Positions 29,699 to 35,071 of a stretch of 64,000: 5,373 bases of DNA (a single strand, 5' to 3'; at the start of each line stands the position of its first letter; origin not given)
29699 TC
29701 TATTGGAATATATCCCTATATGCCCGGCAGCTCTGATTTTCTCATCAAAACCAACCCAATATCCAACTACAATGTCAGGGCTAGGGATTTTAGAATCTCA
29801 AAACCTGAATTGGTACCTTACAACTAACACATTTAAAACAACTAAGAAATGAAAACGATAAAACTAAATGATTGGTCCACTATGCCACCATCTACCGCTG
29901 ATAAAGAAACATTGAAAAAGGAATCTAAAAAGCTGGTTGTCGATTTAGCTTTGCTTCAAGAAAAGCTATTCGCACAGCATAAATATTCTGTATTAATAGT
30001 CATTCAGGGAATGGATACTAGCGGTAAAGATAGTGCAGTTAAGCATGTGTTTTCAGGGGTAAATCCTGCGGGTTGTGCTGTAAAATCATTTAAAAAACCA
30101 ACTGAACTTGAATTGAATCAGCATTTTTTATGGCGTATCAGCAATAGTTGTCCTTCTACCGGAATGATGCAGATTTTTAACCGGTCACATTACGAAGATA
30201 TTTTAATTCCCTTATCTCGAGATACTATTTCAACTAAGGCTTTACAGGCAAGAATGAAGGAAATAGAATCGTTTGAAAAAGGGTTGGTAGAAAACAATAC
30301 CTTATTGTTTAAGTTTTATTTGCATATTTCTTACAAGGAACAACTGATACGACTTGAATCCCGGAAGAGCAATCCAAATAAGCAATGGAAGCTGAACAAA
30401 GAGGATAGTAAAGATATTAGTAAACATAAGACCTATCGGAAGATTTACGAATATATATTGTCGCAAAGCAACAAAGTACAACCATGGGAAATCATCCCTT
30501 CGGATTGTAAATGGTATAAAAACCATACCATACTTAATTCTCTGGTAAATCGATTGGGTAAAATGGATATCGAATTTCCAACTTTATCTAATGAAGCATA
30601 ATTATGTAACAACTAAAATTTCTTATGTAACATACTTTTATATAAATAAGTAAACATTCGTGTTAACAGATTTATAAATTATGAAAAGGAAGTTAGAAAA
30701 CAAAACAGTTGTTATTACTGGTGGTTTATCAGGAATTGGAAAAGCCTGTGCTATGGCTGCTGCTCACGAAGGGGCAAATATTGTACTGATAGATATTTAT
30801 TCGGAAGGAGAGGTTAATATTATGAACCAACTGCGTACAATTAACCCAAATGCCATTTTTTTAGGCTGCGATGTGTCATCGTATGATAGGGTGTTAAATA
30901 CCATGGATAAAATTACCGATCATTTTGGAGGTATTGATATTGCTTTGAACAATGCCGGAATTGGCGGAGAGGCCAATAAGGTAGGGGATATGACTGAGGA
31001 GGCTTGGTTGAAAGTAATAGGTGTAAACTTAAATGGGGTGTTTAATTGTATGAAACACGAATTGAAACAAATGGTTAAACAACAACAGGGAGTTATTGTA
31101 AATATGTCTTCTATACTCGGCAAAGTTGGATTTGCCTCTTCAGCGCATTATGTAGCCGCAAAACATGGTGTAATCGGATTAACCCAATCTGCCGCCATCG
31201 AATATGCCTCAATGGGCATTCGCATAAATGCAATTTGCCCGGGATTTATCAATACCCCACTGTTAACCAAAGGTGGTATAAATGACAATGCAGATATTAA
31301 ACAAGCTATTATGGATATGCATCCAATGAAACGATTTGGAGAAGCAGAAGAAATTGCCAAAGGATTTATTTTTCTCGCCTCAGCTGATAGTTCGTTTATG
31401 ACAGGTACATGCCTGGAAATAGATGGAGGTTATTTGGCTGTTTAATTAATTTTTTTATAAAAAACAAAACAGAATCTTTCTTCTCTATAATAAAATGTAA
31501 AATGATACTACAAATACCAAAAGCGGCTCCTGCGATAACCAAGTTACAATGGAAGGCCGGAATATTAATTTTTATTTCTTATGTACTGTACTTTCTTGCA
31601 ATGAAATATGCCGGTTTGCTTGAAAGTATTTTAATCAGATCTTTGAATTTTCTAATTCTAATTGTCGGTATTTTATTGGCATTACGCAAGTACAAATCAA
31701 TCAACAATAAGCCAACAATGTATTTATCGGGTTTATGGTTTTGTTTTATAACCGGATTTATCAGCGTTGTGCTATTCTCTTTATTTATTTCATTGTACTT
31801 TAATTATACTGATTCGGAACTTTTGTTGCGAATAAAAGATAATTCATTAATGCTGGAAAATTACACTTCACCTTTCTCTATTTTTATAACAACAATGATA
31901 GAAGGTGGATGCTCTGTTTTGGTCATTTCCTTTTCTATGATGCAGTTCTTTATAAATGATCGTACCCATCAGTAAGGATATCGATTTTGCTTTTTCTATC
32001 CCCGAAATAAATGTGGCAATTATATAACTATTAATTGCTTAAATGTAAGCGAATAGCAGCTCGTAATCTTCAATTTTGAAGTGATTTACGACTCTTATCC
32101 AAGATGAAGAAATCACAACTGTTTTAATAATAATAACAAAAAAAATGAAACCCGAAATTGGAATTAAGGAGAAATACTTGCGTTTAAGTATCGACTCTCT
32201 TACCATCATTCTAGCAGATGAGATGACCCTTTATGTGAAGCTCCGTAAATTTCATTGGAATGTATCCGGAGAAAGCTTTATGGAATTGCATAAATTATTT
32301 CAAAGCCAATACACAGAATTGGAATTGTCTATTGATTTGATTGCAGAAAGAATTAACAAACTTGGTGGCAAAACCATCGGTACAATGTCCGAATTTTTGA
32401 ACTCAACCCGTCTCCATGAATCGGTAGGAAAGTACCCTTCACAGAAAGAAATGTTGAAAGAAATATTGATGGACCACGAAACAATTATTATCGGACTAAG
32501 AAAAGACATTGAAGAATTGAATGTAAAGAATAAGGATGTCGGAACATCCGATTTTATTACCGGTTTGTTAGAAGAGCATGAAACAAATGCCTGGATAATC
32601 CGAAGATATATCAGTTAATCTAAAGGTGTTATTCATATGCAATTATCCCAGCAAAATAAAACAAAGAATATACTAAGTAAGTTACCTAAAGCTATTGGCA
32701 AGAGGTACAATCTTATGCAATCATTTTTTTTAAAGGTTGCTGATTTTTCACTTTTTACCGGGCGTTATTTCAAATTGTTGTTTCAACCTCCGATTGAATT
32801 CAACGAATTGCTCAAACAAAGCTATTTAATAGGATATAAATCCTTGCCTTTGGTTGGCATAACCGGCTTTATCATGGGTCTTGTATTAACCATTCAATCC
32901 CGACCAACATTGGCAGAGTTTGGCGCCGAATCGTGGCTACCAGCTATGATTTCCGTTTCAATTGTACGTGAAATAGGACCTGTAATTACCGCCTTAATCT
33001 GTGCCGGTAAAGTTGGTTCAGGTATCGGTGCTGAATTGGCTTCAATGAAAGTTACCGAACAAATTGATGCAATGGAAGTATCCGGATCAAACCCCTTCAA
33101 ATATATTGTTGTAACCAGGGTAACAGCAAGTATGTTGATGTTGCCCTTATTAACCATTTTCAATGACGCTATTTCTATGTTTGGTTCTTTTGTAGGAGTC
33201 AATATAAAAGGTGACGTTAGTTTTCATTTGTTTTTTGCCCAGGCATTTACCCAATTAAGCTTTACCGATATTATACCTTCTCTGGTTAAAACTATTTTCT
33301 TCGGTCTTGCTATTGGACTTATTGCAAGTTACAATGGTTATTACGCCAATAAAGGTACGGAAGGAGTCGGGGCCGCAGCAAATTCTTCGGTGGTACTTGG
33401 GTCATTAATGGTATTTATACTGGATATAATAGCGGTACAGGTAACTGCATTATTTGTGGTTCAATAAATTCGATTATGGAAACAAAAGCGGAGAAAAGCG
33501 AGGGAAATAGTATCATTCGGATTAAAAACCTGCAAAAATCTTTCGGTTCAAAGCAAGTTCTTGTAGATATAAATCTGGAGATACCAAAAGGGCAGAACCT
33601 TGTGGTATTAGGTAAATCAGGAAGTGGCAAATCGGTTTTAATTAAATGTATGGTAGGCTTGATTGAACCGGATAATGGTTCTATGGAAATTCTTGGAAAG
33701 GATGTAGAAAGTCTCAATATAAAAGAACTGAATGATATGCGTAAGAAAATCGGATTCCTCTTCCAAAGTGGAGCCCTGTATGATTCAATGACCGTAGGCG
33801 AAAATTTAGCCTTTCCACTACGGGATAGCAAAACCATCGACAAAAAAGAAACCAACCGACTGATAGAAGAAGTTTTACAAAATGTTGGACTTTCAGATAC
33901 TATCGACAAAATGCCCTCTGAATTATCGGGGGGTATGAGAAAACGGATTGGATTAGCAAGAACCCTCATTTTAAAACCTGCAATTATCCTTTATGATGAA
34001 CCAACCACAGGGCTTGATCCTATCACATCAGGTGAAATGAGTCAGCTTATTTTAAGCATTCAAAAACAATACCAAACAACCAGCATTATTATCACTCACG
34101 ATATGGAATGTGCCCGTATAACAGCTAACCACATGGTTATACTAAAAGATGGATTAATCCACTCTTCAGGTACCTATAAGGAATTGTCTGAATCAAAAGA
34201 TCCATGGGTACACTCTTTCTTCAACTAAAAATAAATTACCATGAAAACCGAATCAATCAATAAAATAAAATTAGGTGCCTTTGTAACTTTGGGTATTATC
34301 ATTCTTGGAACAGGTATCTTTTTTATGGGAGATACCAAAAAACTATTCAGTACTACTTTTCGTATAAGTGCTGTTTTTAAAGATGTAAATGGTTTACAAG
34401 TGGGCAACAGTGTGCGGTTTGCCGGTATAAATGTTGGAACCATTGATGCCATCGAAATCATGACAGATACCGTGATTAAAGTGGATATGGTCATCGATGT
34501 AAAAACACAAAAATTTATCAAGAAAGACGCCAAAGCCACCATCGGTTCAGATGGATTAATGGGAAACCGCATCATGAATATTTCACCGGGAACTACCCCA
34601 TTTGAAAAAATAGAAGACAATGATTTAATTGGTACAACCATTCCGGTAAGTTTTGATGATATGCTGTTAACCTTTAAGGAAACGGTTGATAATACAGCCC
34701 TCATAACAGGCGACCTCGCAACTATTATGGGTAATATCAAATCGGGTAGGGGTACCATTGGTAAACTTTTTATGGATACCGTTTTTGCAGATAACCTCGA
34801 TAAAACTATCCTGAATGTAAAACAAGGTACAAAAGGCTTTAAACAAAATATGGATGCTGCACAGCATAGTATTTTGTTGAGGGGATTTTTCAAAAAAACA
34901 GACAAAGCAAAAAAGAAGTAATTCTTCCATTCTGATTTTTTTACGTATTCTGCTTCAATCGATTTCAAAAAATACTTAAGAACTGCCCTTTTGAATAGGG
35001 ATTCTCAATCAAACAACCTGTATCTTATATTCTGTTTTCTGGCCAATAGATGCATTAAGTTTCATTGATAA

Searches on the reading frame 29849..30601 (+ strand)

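Call 63: search_protein_families(library=pfam, proteins=[window:29849-30601:+])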
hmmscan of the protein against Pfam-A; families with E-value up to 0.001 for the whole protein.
window:29849-30601:+ (250 aa): 1 family
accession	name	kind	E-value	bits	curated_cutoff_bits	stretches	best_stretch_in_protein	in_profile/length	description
PF03976.20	PPK2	-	1.7e-56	191.8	22.3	1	18-242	3-227/229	Polyphosphate kinase 2 (PPK2)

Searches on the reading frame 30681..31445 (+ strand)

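Call 63: search_protein_families(library=pfam, proteins=[window:30681-31445:+])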
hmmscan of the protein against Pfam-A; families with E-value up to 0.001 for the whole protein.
window:30681-31445:+ (254 aa): 4 families
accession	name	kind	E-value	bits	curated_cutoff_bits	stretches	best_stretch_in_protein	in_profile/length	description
PF13561.12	adh_short_C2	-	2.1e-65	221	27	1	17-251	6-235/236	Enoyl-(Acyl carrier protein) reductase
PF00106.31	adh_short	-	7.3e-56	189.2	26.6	1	8-196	1-188/195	short chain dehydrogenase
PF08659.16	KR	-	1.7e-12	48.1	22.6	1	9-162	2-154/180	KR domain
PF23441.1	SDR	-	1.4e-08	34.9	27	1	153-251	162-255/258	SDR-like rossmann domain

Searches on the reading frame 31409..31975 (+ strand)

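Call 63: search_protein_families(library=pfam, proteins=[window:31409-31975:+])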
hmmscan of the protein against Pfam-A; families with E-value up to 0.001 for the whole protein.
window:31409-31975:+ (188 aa): 1 family
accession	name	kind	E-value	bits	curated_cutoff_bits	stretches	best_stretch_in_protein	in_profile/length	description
PF13858.11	DUF4199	-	1.3e-08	36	32.3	1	51-148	10-108/165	Protein of unknown function (DUF4199)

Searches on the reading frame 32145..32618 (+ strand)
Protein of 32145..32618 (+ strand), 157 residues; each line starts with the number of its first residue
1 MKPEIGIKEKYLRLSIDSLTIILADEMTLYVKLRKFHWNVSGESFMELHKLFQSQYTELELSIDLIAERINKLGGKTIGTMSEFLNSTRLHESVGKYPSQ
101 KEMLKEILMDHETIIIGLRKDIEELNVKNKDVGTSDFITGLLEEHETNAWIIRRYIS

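Call 64: search_protein_families(library=pfam, proteins=[window:32145-32618:+])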
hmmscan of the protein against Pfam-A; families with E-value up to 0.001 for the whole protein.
window:32145-32618:+ (157 aa): 1 family
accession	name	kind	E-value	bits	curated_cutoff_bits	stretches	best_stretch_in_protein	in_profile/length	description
PF00210.30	Ferritin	-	5.5e-26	91.6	24.5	1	17-156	2-136/142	Ferritin-like domain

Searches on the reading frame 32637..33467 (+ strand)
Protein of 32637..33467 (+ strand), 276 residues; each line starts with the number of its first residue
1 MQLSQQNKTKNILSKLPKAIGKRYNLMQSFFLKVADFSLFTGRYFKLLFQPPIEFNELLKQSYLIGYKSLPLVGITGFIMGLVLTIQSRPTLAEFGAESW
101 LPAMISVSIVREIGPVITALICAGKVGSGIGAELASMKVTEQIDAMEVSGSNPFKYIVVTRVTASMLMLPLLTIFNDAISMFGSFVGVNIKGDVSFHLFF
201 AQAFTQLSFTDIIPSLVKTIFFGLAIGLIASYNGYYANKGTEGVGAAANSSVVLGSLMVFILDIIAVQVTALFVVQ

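Call 64: search_protein_families(library=pfam, proteins=[window:32637-33467:+])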
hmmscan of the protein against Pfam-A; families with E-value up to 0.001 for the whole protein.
window:32637-33467:+ (276 aa): 1 family
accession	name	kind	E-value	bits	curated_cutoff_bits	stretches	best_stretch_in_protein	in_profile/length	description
PF02405.21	MlaE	-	4.3e-70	236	22.5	1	59-267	2-210/212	Permease MlaE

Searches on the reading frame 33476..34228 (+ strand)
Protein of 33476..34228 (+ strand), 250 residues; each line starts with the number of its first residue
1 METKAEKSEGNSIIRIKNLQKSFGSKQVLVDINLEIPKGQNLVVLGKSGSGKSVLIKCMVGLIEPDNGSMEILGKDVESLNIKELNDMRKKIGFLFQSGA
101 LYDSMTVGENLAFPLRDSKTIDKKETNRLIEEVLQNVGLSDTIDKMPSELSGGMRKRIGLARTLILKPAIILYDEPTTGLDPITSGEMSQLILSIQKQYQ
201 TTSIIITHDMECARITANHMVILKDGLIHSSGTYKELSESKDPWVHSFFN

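Call 64: search_protein_families(library=pfam, proteins=[window:33476-34228:+])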
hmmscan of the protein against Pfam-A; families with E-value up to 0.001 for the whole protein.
window:33476-34228:+ (250 aa): 2 families
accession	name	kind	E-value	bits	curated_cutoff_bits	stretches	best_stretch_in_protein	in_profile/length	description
PF00005.33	ABC_tran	-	5.8e-34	118.1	25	1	31-178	3-137/137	ABC transporter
PF13304.12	AAA_21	-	0.00031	21.4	27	0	43-113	3-83/304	AAA domain, putative AbiEii toxin, Type IV TA system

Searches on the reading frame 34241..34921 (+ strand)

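Call 64: search_protein_families(library=pfam, proteins=[window:34241-34921:+])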
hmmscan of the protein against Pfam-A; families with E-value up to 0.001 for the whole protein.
window:34241-34921:+ (226 aa): 1 family
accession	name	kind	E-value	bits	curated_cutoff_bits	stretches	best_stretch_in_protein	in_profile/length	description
PF02470.25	MlaD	-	9.1e-18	64.7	25.1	1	41-117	4-81/81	MlaD protein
